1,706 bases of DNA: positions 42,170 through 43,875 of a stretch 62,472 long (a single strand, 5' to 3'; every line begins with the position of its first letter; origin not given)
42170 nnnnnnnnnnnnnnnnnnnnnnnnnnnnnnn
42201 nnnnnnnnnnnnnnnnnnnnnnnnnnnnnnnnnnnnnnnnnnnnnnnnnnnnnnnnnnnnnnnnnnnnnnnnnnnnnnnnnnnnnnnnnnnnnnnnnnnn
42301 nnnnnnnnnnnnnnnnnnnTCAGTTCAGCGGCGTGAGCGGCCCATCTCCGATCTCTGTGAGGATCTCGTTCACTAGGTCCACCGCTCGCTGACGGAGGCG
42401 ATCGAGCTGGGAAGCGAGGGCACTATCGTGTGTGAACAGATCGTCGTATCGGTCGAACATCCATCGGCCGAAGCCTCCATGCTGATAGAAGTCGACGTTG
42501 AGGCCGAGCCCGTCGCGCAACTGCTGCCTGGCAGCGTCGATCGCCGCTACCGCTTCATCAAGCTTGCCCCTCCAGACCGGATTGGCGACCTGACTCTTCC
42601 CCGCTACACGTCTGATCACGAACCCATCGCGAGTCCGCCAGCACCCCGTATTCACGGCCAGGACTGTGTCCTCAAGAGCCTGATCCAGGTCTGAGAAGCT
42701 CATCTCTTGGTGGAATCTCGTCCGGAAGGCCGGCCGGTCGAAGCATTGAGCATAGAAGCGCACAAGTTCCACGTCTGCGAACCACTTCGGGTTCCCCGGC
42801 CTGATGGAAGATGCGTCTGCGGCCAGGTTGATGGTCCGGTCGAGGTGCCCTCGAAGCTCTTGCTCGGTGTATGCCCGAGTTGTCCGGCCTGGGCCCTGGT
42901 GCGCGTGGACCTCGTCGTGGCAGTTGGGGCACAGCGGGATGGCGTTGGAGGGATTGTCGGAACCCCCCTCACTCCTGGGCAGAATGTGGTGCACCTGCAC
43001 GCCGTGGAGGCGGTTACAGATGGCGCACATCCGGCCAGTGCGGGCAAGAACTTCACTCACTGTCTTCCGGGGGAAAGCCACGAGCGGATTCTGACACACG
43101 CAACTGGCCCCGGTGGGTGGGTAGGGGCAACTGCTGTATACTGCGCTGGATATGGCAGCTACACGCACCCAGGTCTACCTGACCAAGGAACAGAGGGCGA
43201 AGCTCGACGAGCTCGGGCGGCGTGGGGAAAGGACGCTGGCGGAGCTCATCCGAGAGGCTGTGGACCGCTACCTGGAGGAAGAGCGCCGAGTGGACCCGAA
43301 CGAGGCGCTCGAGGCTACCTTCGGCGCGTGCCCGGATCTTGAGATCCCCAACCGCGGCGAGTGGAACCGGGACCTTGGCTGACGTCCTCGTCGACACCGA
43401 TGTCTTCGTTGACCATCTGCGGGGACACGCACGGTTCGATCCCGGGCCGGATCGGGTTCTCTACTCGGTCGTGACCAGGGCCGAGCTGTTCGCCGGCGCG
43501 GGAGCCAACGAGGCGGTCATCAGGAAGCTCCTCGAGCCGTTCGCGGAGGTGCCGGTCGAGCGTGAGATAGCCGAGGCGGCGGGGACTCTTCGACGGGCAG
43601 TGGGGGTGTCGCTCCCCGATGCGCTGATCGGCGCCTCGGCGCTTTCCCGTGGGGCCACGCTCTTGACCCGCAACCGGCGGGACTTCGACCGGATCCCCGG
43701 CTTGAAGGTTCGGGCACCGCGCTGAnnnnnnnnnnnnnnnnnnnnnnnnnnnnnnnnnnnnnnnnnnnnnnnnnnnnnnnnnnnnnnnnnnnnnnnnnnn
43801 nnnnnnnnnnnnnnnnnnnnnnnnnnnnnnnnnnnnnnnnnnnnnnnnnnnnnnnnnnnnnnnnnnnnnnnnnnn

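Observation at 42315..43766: Selfish-looking three-gene cassette (HNH protein plus divergent RHH/PIN pair) inserted exactly between sufB and sufD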

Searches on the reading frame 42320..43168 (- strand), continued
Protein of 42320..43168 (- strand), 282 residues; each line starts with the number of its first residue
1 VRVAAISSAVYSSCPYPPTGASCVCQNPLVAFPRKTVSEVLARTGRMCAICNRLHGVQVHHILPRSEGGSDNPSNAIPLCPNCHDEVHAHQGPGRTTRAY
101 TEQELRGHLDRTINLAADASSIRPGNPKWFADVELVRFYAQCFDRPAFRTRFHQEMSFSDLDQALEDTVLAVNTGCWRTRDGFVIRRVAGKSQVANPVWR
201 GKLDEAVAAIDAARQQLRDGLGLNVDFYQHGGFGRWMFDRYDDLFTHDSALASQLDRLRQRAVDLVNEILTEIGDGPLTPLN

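Call 42: fold_search(model_id=the predicted structure, library=pdb)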
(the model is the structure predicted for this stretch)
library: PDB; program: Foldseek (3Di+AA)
matches with E <= 10: 257; with E <= 0.001: 0
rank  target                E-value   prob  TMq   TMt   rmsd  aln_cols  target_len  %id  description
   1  8fm1_F                3.9e-03  0.97  0.25  0.19  17.1       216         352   18  Structure of CBASS Cap5 from Pseudomonas syringae in the absence of a ligand (apo form dimer) (released 2024-02-07)
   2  6ghc_B                6.3e-03  1.00  0.24  0.22   3.8        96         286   27  Modification dependent EcoKMcrA restriction endonuclease (released 2018-08-08)
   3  8fm1_L                6.3e-03  0.94  0.25  0.18  17.2       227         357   20  Structure of CBASS Cap5 from Pseudomonas syringae in the absence of a ligand (apo form dimer) (released 2024-02-07)
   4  6ghc_A                1.3e-02  1.00  0.24  0.22   3.7        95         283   26  Modification dependent EcoKMcrA restriction endonuclease (released 2018-08-08)
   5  8fmh_D                2.7e-02  1.00  0.26  0.19   5.2       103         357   20  Structure of CBASS Cap5 from Pseudomonas syringae as an activated tetramer with the cyclic dinucleotide 3'2'-c-dGAMP l (released 2024-02-07)
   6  8fmf_A                2.9e-02  1.00  0.31  0.22   3.5       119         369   20  Structure of CBASS Cap5 from Pseudomonas syringae as an activated tetramer with the cyclic dinucleotide 3'2'-c-diAMP l (released 2024-02-07)
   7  8zp7_B                3.0e-02  0.99  0.22  0.16  10.6        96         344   23  Cryo-EM structure of Cas5-HNH Cascade bound with sDNA, Conf1 (released 2024-12-04)
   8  8fm1_K                3.4e-02  0.84  0.27  0.20  17.1       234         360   18  Structure of CBASS Cap5 from Pseudomonas syringae in the absence of a ligand (apo form dimer) (released 2024-02-07)
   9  8fmf_D                3.6e-02  0.91  0.26  0.19  19.8       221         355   14  Structure of CBASS Cap5 from Pseudomonas syringae as an activated tetramer with the cyclic dinucleotide 3'2'-c-diAMP l (released 2024-02-07)
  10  8fmg_D                5.7e-02  0.66  0.22  0.17  20.1       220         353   16  Structure of CBASS Cap5 from Pseudomonas syringae as an activated tetramer with the cyclic dinucleotide 3'2'-c-diAMP l (released 2024-02-07)
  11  8fmf_B                6.7e-02  1.00  0.24  0.18   5.2       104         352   20  Structure of CBASS Cap5 from Pseudomonas syringae as an activated tetramer with the cyclic dinucleotide 3'2'-c-diAMP l (released 2024-02-07)
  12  8fmg_B                9.1e-02  0.69  0.24  0.18  19.8       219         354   15  Structure of CBASS Cap5 from Pseudomonas syringae as an activated tetramer with the cyclic dinucleotide 3'2'-c-diAMP l (released 2024-02-07)
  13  8d2k_A                9.1e-02  0.20  0.18  0.05  19.6       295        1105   11  Structure of Acidothermus cellulolyticus Cas9 ternary complex (Cleavage Intermediate 2) (released 2023-12-20)
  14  8yb6_A                9.6e-02  0.98  0.22  0.16   9.7        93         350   24  Type I-EHNH Cascade complex (released 2024-07-31)
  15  8fmh_B                9.6e-02  0.57  0.22  0.16  20.5       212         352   16  Structure of CBASS Cap5 from Pseudomonas syringae as an activated tetramer with the cyclic dinucleotide 3'2'-c-dGAMP l (released 2024-02-07)
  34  5zmm_F                6.0e-01  0.89  0.22  0.13   4.4        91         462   25  Structure of the Type IV phosphorothioation-dependent restriction endonuclease ScoMcrA (released 2018-09-26)
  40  5zmm_D                7.4e-01  0.84  0.22  0.12   4.1        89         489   26  Structure of the Type IV phosphorothioation-dependent restriction endonuclease ScoMcrA (released 2018-09-26)
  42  5zmm_B                7.8e-01  0.84  0.22  0.11   4.2        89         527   26  Structure of the Type IV phosphorothioation-dependent restriction endonuclease ScoMcrA (released 2018-09-26)
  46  5zmm_C                8.2e-01  0.84  0.22  0.12   4.3        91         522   25  Structure of the Type IV phosphorothioation-dependent restriction endonuclease ScoMcrA (released 2018-09-26)
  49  5zmm_E                8.6e-01  0.80  0.22  0.12   4.1        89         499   26  Structure of the Type IV phosphorothioation-dependent restriction endonuclease ScoMcrA (released 2018-09-26)
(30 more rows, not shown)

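Call 64: search_solved_structures(query=A3, max_evalue=0.01)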
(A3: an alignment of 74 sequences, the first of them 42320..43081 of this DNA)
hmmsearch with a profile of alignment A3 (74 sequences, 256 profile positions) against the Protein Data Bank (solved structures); distinct sequences matched with E-value up to 0.01: 10.
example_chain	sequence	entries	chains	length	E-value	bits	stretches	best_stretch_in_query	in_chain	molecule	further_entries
6ghc_A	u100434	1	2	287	3.8e-10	42.8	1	28-62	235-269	5-methylcytosine-specific restriction enzyme A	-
6me0_C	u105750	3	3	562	6.4e-09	38.8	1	10-62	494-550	Maturase reverse transcriptase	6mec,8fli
9nvu_P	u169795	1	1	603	9.8e-08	34.9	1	18-62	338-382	OrufIscB-REC-swap 49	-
9sjn_A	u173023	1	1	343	2.4e-05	27.1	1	22-63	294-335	Cas8f fusion with HNH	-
8ydb_J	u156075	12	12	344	2.4e-05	27.1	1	22-63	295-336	Cas8f fusion with HNH | HNH endonuclease | a protein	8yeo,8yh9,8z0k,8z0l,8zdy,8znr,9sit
8w1p_G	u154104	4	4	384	2.7e-05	26.9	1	22-63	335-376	Cas8 | Cas8f fusion with HNH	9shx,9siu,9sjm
9k2z_A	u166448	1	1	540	8.7e-05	25.3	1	13-58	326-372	HfmIscB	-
5zmm_A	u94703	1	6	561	0.00011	24.9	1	28-81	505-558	Uncharacterized protein McrA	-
11hr_A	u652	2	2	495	0.0051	19.5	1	18-62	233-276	IscB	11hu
4uhp_A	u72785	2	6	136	0.0062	19.2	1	25-62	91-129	LARGE COMPONENT OF PYOCIN AP41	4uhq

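Call 81: fold_search(model_id=the predicted structure, library=viral)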
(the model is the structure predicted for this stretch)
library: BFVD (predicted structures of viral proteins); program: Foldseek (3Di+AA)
matches with E <= 10: 531; with E <= 0.001: 1
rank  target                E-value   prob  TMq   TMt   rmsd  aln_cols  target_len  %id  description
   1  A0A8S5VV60            2.5e-04  1.00  0.23  0.15  24.0       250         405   14  (no name in the UniProt tables at hand)
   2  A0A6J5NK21            1.2e-03  1.00  0.23  0.53   4.1        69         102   32  HNHc domain containing protein [uncultured Caudovirales phage]
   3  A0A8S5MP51            1.9e-03  1.00  0.26  0.42   2.6        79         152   33  HNHc [Podoviridae sp. ctoqT5]
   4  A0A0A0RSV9            2.7e-03  1.00  0.24  0.41   9.0        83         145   25  HNH homing endonuclease [Bacillus phage Moonbeam]
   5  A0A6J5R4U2            3.5e-03  1.00  0.22  0.48   4.2        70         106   26  HNHc domain containing protein [uncultured Caudovirales phage]
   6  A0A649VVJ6            3.7e-03  1.00  0.22  0.31   5.1        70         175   28  HNH endonuclease [Arthrobacter phage BeatusComedenti]
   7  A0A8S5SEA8            4.3e-03  1.00  0.23  0.61   3.6        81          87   36  HNHc [Siphoviridae sp. ct3q24]
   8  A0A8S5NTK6            4.3e-03  1.00  0.22  0.43   4.8        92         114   24  HNH endonuclease [Siphoviridae sp. ctQ091]
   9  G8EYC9                6.5e-03  1.00  0.22  0.58   4.0        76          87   24  HNH endonuclease [Synechococcus phage S-CBP42]
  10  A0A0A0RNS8            6.5e-03  1.00  0.24  0.24   5.6        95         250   24  HNH homing endonuclease [Bacillus phage Pascal]
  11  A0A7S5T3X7            7.2e-03  1.00  0.22  0.42   9.9        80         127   32  (no name in the UniProt tables at hand)
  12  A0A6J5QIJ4            8.0e-03  1.00  0.23  0.33   3.7        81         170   23  HNHc domain containing protein [uncultured Caudovirales phage]
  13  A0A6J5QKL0            8.4e-03  1.00  0.22  0.55   4.8        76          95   29  HNHc domain containing protein [uncultured Caudovirales phage]
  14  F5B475                8.4e-03  1.00  0.21  0.33   6.9       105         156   18  (no name in the UniProt tables at hand)
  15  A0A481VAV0            9.4e-03  1.00  0.23  0.39   8.9       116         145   25  HNH-type endonuclease / MarR family transcription regulator [Halobacterium phage ChaoS9]
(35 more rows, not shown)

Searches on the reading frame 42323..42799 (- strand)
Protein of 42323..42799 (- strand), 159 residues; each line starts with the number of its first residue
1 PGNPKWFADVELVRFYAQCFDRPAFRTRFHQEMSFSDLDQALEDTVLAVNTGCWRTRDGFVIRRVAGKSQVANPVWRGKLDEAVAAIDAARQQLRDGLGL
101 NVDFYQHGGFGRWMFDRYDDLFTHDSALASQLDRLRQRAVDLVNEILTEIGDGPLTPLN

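Call 68: search_protein_representatives(protein=window:42323-42799:-)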
Query: 159 residues. Proteins with E-value up to 0.001 (for the whole library): 294; up to 1e-10: 91; up to 1e-30: 4. The best 150 are listed.
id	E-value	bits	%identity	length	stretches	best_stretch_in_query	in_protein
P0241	2.8e-79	281.1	100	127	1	33-159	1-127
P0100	1.3e-40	155.3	50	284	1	1-157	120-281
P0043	9.5e-36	139.6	49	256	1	1-150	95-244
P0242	2.0e-33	132.0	44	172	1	1-155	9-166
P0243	7.4e-29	117.1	45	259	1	1-156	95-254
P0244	3.8e-23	98.6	55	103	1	62-158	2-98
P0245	9.1e-21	90.8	39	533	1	7-154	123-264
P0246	1.2e-20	90.4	45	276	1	8-116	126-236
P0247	1.5e-20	90.1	51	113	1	9-89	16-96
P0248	2.7e-20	89.3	49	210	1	8-95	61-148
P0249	4.0e-20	88.8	37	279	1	1-155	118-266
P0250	6.7e-20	88.0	46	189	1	2-100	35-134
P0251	9.7e-20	87.5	46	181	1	1-106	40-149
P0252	1.6e-19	86.8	43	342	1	9-113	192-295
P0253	2.5e-19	86.2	37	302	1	3-148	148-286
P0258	1.3e-18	83.9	46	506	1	3-95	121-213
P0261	2.3e-18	83.0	39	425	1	8-151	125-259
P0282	2.9e-14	69.7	34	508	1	8-120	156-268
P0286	7.4e-14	68.4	30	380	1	8-158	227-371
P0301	7.1e-13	65.2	40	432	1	8-87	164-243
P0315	9.7e-12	61.5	46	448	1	13-91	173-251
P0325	5.1e-11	59.2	41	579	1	11-98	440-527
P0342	6.7e-10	55.5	36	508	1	5-92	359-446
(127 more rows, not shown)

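Call 69: search_protein_families(library=pfam, proteins=[P0245, P0258, P0261, P0282, P0286, P0325, P0342, P0252, P0301, P0315], max_evalue=0.001)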
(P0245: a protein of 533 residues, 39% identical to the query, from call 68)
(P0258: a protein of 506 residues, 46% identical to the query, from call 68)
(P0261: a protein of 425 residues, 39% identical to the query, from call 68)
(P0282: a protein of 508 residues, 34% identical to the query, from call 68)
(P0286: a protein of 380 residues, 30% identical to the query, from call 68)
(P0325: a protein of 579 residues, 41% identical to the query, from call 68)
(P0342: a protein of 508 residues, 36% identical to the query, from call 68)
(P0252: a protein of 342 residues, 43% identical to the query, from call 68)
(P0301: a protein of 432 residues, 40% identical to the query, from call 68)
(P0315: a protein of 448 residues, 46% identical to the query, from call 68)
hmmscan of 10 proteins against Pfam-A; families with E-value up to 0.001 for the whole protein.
P0245 (533 aa): 2 families
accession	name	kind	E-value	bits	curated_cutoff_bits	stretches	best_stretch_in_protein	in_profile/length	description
PF02518.31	HATPase_c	-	2.3e-18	67.1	26.4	1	413-524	2-109/111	Histidine kinase-, DNA gyrase B-, and HSP90-like ATPase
PF13581.12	HATPase_c_2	-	0.0001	22.8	27.4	1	425-503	40-112/127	Histidine kinase-like ATPase domain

P0258 (506 aa): 4 families
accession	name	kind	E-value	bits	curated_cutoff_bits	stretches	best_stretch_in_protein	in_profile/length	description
PF01434.24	Peptidase_M41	-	7.1e-60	202.6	29.9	1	321-503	1-191/191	Peptidase family M41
PF17862.7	AAA_lid_3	-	2.1e-11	43.6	27.2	1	263-307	1-45/45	AAA+ lid domain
PF23902.1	AAA_lid_PRS2_C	-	8.9e-06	26.2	34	1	247-312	4-70/73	PRS2 AAA+ lid C-terminal domain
PF20436.4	LonB_AAA-LID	-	0.00041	20.8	22.4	1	279-311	29-61/65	Archaeal LonB, AAA+ ATPase LID domain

P0261 (425 aa): 0 families

P0282 (508 aa): 1 family
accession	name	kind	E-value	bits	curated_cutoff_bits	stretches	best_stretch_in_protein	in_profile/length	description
PF02518.31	HATPase_c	-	1.4e-07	32.4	26.4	1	389-499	2-108/111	Histidine kinase-, DNA gyrase B-, and HSP90-like ATPase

P0286 (380 aa): 0 families

P0325 (579 aa): 0 families

P0342 (508 aa): 1 family
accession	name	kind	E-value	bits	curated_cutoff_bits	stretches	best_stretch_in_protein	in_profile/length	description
PF12770.12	CHAT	-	3.6e-06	27.1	24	1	162-328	82-271/289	CHAT domain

P0252 (342 aa): 2 families
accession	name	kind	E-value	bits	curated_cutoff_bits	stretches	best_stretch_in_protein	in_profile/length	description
PF13676.11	TIR_2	-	2.3e-09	38.2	28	1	5-111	1-109/122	TIR domain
PF01582.25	TIR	-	0.00048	20.4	21.3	1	47-83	50-86/179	TIR domain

P0301 (432 aa): 0 families

P0315 (448 aa): 1 family
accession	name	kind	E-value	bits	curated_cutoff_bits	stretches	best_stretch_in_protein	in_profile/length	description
PF04471.18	Mrr_cat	-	0.00057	20.4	21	0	15-115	3-101/115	Restriction endonuclease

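Call 71: search_protein_families(library=pfam, alignment_id=A4, max_evalue=0.001)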
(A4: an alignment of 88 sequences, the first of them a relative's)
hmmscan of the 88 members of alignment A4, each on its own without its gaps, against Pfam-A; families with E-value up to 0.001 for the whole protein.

A. member 1, P0245 (533 aa): 2 families
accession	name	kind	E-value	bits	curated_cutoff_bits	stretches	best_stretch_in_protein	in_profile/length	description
PF02518.31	HATPase_c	-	2.3e-18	67.1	26.4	1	413-524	2-109/111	Histidine kinase-, DNA gyrase B-, and HSP90-like ATPase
PF13581.12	HATPase_c_2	-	0.0001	22.8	27.4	1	425-503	40-112/127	Histidine kinase-like ATPase domain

B. families by the number of members that match (of 88 scanned): 22 families
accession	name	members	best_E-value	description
PF13676.11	TIR_2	3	7.2e-32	TIR domain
PF02518.31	HATPase_c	3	2.3e-18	Histidine kinase-, DNA gyrase B-, and HSP90-like ATPase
PF01582.25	TIR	3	9.6e-14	TIR domain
PF04471.18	Mrr_cat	3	8.5e-05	Restriction endonuclease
PF21941.2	SMEK_N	2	7.5e-33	SMEK domain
PF01844.29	HNH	2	8.3e-10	HNH endonuclease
PF08937.16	ThsB_TIR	2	1.5e-05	Thoeris protein ThsB, TIR-like domain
PF01434.24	Peptidase_M41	1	7.1e-60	Peptidase family M41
PF05157.20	MshEN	1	1.4e-11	MshEN domain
PF17862.7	AAA_lid_3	1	2.1e-11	AAA+ lid domain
PF19960.5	EAD7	1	2.3e-11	Effector-associated domain 7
PF00512.31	HisKA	1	3.1e-08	His Kinase A (phospho-acceptor) domain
PF04326.19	SLFN_AlbA_2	1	3.2e-08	Schlafen, AlbA_2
PF19964.5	EAD11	1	1.8e-07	Effector-associated domain 11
PF01695.23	IstB_IS21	1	4.3e-07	IstB-like ATP binding protein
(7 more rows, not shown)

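Call 82: find_encoding_contigs(protein=P0241, flank=6000, max_places=4)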
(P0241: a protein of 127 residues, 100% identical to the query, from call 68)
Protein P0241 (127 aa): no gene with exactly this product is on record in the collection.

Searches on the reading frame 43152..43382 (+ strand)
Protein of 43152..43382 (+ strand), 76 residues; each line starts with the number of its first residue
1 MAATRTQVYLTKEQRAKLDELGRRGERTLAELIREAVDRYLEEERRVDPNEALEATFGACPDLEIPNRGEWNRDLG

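Call 4: search_protein_families(library=pfam, proteins=[window:43152-43382:+], max_evalue=0.01)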
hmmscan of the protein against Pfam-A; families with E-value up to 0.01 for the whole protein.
window:43152-43382:+ (76 aa): 3 families
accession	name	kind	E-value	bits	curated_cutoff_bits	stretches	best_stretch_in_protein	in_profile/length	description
PF01402.27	RHH_1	-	1.5e-07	31.5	20.5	1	5-43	1-39/39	Ribbon-helix-helix protein, copG family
PF12651.13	RHH_3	-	2.2e-05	24.7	21.6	1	4-43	3-42/44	Ribbon-helix-helix domain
PF17932.6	TetR_C_24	-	0.0076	16.9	26.4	1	5-61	31-85/114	Tetracyclin repressor-like, C-terminal domain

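Call 22: search_protein_families(library=padloc, proteins=[window:43152-43382:+], max_evalue=0.01)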
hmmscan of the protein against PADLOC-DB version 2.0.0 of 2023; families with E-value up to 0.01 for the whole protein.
window:43152-43382:+ (76 aa): 0 families

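Call 23: search_protein_families(library=ncbifam, proteins=[window:43152-43382:+], max_evalue=0.01)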
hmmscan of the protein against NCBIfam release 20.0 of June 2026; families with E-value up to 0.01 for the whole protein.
window:43152-43382:+ (76 aa): 1 family
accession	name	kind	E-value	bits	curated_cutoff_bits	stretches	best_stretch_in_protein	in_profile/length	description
NF048017.1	antitoxin_RelB_like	equivalog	0.0012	19.1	50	1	10-43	2-35/70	type II toxin-antitoxin system RelB family antitoxin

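Call 24: search_protein_families(library=phrogs, proteins=[window:43152-43382:+], max_evalue=0.01)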
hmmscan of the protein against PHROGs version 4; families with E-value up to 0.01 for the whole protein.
window:43152-43382:+ (76 aa): 1 family
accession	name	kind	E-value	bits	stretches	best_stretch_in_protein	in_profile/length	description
phrog_876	-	transcription regulation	0.00052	20.6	1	4-51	68-115/239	transcriptional repressor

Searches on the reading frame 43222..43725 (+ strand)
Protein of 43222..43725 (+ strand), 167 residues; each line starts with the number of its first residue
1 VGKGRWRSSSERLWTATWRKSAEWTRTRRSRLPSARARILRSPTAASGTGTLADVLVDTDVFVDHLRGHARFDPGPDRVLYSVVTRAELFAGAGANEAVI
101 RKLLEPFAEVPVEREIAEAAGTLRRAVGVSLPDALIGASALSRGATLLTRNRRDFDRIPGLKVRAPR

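Call 4: search_protein_families(library=pfam, proteins=[window:43222-43725:+], max_evalue=0.01)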
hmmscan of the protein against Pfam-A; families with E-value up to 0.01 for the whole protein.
window:43222-43725:+ (167 aa): 1 family
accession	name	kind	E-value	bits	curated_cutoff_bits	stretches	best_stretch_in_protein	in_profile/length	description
PF01850.27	PIN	-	5.4e-14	53.3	23.6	1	55-160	1-119/120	PIN domain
